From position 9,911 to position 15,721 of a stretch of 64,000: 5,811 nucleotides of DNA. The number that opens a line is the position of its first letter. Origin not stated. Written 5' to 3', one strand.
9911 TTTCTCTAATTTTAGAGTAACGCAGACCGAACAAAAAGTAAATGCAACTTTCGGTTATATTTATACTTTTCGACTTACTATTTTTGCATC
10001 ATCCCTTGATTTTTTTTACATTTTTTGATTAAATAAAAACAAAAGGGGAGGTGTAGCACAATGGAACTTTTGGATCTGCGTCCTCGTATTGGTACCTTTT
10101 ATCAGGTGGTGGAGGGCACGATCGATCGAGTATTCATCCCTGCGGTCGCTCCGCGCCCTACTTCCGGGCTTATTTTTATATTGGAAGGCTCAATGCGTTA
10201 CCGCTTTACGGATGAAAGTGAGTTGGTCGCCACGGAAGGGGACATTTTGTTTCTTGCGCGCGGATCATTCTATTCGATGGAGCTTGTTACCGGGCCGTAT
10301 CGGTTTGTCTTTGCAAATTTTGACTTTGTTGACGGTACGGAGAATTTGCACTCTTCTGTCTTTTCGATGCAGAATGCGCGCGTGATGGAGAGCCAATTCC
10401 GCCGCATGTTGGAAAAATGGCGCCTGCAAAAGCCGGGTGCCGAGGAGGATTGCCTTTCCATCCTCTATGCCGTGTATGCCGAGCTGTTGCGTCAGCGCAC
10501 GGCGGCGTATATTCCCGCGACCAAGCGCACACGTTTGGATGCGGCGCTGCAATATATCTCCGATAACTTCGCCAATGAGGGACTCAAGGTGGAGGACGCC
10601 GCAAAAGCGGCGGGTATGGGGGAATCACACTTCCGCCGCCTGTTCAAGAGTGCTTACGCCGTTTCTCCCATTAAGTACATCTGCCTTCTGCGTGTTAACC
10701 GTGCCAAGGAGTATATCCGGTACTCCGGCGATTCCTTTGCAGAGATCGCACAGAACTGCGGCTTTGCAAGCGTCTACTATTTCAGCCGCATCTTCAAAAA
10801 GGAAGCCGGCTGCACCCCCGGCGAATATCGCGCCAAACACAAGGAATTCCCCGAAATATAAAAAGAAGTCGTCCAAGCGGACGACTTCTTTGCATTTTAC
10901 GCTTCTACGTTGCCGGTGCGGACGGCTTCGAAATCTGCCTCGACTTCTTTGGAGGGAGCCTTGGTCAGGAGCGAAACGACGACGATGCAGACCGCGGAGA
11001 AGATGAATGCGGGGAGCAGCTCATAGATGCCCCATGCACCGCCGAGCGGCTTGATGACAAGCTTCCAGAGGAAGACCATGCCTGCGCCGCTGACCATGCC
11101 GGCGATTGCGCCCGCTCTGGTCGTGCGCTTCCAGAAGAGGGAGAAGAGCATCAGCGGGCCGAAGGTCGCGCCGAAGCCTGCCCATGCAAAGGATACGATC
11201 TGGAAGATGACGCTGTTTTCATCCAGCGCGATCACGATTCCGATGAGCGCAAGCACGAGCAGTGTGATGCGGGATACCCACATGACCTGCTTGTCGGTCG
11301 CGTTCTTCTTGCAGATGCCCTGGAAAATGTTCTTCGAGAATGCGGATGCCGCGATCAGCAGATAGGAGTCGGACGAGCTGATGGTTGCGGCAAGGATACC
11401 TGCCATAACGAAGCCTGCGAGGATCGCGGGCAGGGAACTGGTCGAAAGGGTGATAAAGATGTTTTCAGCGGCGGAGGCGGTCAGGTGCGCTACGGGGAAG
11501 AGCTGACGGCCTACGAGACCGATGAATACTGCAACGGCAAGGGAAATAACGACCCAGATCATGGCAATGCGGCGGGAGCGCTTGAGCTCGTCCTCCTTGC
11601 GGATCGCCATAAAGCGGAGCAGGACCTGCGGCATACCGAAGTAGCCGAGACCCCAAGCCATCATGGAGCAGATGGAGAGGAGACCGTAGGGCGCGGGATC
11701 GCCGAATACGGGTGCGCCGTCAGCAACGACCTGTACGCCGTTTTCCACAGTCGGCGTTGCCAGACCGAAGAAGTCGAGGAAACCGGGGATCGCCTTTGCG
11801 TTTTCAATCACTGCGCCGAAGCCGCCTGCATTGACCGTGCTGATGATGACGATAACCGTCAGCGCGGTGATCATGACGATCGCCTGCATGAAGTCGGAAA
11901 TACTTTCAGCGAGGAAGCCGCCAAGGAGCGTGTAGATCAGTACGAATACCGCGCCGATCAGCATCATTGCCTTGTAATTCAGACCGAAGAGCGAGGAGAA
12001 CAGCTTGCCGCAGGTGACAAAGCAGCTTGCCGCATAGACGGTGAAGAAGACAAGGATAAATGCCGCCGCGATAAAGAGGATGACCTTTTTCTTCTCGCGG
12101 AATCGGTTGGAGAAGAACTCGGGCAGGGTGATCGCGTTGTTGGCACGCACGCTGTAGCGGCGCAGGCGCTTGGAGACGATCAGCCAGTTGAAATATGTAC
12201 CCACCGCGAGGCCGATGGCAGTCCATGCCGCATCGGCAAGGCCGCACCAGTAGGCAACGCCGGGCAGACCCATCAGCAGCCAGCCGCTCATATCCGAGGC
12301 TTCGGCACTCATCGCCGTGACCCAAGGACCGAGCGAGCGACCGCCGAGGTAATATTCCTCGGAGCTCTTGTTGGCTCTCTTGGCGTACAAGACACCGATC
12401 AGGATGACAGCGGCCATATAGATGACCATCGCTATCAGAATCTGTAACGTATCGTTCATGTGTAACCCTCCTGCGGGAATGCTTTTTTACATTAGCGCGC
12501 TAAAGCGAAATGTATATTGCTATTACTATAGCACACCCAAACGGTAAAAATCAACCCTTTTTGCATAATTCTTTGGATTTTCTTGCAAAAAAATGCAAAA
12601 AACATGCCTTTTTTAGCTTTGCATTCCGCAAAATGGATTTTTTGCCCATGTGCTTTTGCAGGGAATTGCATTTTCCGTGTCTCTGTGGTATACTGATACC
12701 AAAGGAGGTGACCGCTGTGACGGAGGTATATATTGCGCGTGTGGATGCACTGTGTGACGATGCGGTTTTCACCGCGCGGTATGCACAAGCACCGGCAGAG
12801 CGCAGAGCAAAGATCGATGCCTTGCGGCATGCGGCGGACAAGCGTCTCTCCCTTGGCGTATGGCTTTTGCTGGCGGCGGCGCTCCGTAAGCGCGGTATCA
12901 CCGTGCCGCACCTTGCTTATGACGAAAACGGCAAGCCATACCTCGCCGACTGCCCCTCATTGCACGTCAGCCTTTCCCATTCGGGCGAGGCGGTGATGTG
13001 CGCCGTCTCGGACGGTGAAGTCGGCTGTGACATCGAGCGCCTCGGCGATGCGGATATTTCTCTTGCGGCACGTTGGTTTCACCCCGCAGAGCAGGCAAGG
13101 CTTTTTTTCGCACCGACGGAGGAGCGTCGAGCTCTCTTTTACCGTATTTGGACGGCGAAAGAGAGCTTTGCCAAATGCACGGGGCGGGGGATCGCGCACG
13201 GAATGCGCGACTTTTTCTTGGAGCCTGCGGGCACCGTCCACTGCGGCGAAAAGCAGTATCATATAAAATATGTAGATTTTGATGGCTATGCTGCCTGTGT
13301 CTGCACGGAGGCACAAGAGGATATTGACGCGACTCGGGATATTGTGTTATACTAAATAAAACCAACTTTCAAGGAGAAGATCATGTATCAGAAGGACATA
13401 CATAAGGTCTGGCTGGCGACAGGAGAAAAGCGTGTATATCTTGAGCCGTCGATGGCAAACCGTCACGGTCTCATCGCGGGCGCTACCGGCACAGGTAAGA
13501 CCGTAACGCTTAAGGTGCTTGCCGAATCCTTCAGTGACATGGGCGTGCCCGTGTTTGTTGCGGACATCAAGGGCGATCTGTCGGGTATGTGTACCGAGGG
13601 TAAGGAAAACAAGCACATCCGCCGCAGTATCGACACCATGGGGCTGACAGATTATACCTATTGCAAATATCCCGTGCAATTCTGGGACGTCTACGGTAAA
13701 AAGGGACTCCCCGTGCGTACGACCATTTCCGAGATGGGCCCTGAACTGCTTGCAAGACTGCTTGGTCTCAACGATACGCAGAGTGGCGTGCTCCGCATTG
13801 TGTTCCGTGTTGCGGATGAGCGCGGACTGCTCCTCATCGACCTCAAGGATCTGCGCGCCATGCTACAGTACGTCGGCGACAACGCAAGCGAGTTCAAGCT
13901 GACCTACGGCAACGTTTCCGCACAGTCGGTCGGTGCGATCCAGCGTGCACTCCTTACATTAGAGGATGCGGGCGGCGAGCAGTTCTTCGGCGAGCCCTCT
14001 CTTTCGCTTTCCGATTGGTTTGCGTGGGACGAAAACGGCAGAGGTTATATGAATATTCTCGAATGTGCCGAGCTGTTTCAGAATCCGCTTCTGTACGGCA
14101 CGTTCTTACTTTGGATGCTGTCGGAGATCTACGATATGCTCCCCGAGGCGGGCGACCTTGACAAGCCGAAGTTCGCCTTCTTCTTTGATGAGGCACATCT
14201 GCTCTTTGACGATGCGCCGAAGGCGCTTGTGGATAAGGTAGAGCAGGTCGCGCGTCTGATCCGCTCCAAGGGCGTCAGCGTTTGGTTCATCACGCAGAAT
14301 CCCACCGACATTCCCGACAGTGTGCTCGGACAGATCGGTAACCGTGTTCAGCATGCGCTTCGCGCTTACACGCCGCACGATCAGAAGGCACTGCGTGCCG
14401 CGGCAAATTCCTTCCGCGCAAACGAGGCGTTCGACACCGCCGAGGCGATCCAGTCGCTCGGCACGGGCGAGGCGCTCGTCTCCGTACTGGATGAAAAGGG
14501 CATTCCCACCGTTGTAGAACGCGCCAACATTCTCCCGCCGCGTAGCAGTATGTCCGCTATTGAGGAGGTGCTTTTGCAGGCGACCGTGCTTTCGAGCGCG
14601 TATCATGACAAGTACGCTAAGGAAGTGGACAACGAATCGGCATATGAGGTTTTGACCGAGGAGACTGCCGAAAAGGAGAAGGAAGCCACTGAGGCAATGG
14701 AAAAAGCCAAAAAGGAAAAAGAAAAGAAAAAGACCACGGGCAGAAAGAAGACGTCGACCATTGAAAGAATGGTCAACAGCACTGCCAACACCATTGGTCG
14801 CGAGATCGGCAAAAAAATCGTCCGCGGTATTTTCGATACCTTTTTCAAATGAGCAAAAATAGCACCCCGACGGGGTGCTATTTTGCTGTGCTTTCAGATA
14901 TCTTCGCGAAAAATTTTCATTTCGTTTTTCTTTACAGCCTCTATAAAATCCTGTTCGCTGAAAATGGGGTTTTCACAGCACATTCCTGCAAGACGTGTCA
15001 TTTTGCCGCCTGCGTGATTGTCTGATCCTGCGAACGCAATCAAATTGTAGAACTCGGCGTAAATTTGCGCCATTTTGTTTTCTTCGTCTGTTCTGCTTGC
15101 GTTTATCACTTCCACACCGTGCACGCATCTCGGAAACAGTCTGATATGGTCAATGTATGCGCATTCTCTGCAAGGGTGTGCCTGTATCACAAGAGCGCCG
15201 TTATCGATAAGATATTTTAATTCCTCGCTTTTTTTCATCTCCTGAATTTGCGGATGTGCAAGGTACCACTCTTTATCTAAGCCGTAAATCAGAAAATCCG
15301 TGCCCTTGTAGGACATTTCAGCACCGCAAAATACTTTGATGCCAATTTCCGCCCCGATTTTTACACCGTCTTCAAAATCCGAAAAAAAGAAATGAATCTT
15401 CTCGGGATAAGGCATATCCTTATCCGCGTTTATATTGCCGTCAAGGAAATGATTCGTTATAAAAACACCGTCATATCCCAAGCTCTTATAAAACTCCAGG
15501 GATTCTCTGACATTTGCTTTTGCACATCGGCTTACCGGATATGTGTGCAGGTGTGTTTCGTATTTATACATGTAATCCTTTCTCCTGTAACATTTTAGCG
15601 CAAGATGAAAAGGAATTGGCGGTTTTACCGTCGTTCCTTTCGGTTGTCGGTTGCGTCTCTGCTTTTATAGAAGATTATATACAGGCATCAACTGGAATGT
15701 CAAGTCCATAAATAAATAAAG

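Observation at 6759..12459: Compact, unassigned glycyl-radical enzyme plus activase, bracketed by an AraC regulator and a PutP-type symporter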

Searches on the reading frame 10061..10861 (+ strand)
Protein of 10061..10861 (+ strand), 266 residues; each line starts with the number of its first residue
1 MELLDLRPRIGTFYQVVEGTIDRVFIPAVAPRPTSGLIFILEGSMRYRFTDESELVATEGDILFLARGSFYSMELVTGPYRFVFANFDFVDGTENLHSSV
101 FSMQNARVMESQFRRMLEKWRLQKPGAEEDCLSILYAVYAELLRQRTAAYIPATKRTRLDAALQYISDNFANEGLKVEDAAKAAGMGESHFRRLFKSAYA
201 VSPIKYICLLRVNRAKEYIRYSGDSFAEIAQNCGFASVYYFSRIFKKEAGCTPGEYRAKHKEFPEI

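Call 3: search_protein_families(library=pfam, proteins=[window:10061-10861:+])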
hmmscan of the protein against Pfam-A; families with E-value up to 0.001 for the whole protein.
window:10061-10861:+ (266 aa): 3 families
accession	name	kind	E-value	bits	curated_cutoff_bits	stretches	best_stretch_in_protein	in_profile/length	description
PF12833.13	HTH_18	-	5.6e-23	81.5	33.6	1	181-258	2-79/80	Helix-turn-helix domain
PF00165.29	HTH_AraC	-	1.4e-19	70.1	26.6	2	224-257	9-41/42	Bacterial regulatory helix-turn-helix proteins, AraC family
PF22200.2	ExsA_N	-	0.00041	21.2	27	1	36-104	2-71/136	ExsA N-terminal regulatory domain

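Call 4: search_protein_families(library=ncbifam, proteins=[window:10061-10861:+])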
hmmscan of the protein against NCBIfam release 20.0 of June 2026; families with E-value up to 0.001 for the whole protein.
window:10061-10861:+ (266 aa): 32 families (the best 25 are shown)
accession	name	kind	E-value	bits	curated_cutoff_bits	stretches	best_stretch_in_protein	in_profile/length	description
NF007860.0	PRK10572.1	equivalog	2.4e-18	66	208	1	106-262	133-287/292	arabinose operon transcriptional regulator AraC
NF047788.1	TransRegPocR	equivalog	2e-16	60.2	500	1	149-262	181-293/296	transcriptional regulator PocR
NF047455.1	TF_Staph_AryK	equivalog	2.4e-15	55.9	850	1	130-262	130-261/759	transcriptional regulator AryK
NF006902.0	PRK09393.1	equivalog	2.9e-15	56.3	425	1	151-261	213-323/327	transcriptional regulator FtrA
TIGR04094.1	adjacent_YSIRK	equivalog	3.2e-15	56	200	1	160-257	288-383/383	YSIRK-targeted surface antigen transcriptional regulator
NF049932.1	TranspRegBtr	equivalog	6.9e-15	54.6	900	1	130-261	143-267/531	bacillibactin transport transcriptional regulator Btr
NF010028.0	PRK13503.1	equivalog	1.7e-14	53.9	288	1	134-262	148-275/278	HTH-type transcriptional activator RhaS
NF007243.0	PRK09685.1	equivalog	3e-13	49.8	199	1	123-260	163-302/303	transcriptional regulator FeaR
NF010026.0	PRK13501.1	equivalog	1.5e-12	47.3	363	1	175-260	193-278/290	HTH-type transcriptional activator RhaR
NF040475.1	chlor_reg_RclR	equivalog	2.4e-12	46.7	400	1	157-261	177-280/284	reactive chlorine-specific transcriptional regulator RclR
NF052371.1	TransRegGbdRPseu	equivalog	4.1e-12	45.8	480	1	153-261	221-328/365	choline metabolism transcriptional regulator GbdR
NF010025.2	PRK13500.1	equivalog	1.5e-11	44.4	525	1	116-261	132-279/282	HTH-type transcriptional activator RhaR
NF012144.2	ramA_TF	equivalog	2.2e-11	44.1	180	1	159-260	7-107/108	RamA family antibiotic efflux transcriptional regulator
TIGR02297.1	HpaA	equivalog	6e-11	42.1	274.65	1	111-258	136-286/287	4-hydroxyphenylacetate catabolism regulatory protein HpaA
NF041686.2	ant_diox_reg_AndR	equivalog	1.7e-10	41.1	350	1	160-255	220-316/321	anthranilate 1,2-dioxygenase regulatory protein AndR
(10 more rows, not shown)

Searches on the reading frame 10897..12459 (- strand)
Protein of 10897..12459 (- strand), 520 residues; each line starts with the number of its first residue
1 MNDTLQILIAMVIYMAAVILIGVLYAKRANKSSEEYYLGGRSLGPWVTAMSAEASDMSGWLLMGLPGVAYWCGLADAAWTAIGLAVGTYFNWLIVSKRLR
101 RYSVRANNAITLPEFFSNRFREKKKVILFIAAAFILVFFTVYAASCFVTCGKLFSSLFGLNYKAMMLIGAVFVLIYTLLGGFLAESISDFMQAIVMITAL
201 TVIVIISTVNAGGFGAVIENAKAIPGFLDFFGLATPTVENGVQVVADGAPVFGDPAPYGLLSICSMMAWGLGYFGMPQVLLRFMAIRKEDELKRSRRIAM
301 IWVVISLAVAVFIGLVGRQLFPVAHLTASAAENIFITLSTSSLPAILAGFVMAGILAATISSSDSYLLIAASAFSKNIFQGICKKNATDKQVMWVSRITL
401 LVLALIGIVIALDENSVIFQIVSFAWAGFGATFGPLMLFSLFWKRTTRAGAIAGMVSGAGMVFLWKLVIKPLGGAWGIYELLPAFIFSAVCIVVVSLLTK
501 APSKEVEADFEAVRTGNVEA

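Call 3: search_protein_families(library=pfam, proteins=[window:10897-12459:-])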
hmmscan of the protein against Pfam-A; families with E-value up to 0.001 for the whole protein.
window:10897-12459:- (520 aa): 1 family
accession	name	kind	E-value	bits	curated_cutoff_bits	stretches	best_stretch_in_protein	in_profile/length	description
PF00474.23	SSF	-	3.2e-93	313.2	22.8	1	36-458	1-406/406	Sodium:solute symporter family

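Call 4: search_protein_families(library=ncbifam, proteins=[window:10897-12459:-])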
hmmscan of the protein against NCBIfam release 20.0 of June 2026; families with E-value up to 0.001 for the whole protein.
window:10897-12459:- (520 aa): 11 families
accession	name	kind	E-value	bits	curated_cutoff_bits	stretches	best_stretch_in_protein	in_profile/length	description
TIGR02121.1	Na_Pro_sym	equivalog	2.3e-156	521.3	515.5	1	6-514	2-484/488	sodium/proline symporter PutP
NF011948.0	PRK15419.1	equivalog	7.2e-120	401.2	955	2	260-511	235-485/502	sodium/proline symporter PutP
TIGR00813.1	sss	superfamily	1.3e-82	278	184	1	36-458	1-411/411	sodium/solute symporter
TIGR02119.1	panF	equivalog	2.1e-57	195.2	328.05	1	6-499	2-468/471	sodium/pantothenate symporter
TIGR03648.1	Na_symport_lg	subfamily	4.2e-43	147.6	320.75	2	341-514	356-545/547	VC_2705 family sodium/solute symporter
NF006903.2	PRK09395.1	subfamily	2.8e-27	95.3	750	1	9-481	38-499/552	cation/acetate symporter ActP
NF007790.0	PRK10484.1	equivalog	1.5e-26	93.3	401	1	7-501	5-485/527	solute:sodium symporter family transporter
NF058657.1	MncbAcdTpMctC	equivalog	5.8e-26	91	670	1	7-460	7-447/527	monocarboxylic acid transporter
TIGR02711.1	symport_actP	equivalog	5.9e-24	84.7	1099.25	1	5-478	32-493/549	cation/acetate symporter ActP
NF009135.0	PRK12488.1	subfamily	1.2e-21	77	850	1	9-460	35-474/549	cation/acetate symporter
NF046076.1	monocarbox_MctP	equivalog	4.9e-12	45.3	625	1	10-498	4-479/481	monocarboxylate uptake permease MctP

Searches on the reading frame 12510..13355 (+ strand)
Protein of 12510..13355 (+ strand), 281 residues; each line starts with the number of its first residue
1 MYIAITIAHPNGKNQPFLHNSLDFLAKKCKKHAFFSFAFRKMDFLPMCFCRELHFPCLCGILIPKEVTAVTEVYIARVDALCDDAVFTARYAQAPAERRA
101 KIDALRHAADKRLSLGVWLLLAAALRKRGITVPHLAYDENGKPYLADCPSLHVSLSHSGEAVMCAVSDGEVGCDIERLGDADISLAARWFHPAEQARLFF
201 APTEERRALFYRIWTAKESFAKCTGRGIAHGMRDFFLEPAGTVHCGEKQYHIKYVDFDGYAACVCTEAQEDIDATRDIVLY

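Call 3: search_protein_families(library=pfam, proteins=[window:12510-13355:+])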
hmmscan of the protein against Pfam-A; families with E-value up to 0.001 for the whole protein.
window:12510-13355:+ (281 aa): 1 family
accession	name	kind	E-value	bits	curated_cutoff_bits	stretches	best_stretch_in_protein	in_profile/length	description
PF01648.25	ACPS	-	2.5e-16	60.1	25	1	171-265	2-111/111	4'-phosphopantetheinyl transferase superfamily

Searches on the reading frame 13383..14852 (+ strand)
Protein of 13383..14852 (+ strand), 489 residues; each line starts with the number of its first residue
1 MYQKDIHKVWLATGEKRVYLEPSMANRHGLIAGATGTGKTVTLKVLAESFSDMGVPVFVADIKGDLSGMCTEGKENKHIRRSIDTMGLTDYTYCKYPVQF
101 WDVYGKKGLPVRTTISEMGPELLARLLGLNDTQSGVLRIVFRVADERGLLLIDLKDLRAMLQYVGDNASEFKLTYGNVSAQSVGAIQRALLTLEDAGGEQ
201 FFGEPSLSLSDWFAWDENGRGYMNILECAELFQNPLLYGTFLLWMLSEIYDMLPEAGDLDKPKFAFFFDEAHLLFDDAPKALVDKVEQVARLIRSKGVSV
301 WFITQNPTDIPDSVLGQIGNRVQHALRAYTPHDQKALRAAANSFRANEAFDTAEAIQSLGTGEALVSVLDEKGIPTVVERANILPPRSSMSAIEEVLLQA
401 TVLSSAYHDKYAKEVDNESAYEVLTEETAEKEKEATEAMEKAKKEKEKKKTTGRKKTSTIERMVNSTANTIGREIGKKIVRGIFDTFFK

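Call 3: search_protein_families(library=pfam, proteins=[window:13383-14852:+])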
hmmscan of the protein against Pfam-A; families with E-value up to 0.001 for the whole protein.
window:13383-14852:+ (489 aa): 5 families
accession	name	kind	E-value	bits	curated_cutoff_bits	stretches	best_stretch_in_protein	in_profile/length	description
PF05872.18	HerA_C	-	1.6e-209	697.2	22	1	13-487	8-497/502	Helicase HerA-like C-terminal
PF01935.23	DUF87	-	2.2e-13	51.3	23.2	1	15-203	11-177/220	Helicase HerA, central domain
PF12846.13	AAA_10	-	1.5e-05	24.7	27.5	0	256-319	233-296/362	AAA-like domain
PF01580.24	FtsK_SpoIIIE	-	5.3e-05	23.2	24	1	17-47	31-60/221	FtsK/SpoIIIE family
PF04851.21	ResIII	-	0.00041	20.7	22.5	0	2-52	7-49/164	Type III restriction enzyme, res subunit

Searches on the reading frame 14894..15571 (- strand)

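Call 18: search_protein_families(library=pfam, proteins=[window:14894-15571:-])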
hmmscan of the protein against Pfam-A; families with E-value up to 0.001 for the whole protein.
window:14894-15571:- (225 aa): 2 families
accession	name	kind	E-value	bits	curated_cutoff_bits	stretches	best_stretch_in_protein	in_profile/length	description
PF13263.12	PHP_C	-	5.8e-07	29.4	21.3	1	163-217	2-55/56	PHP-associated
PF02811.25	PHP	-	0.00061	20.6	26.4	0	6-121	2-88/164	PHP domain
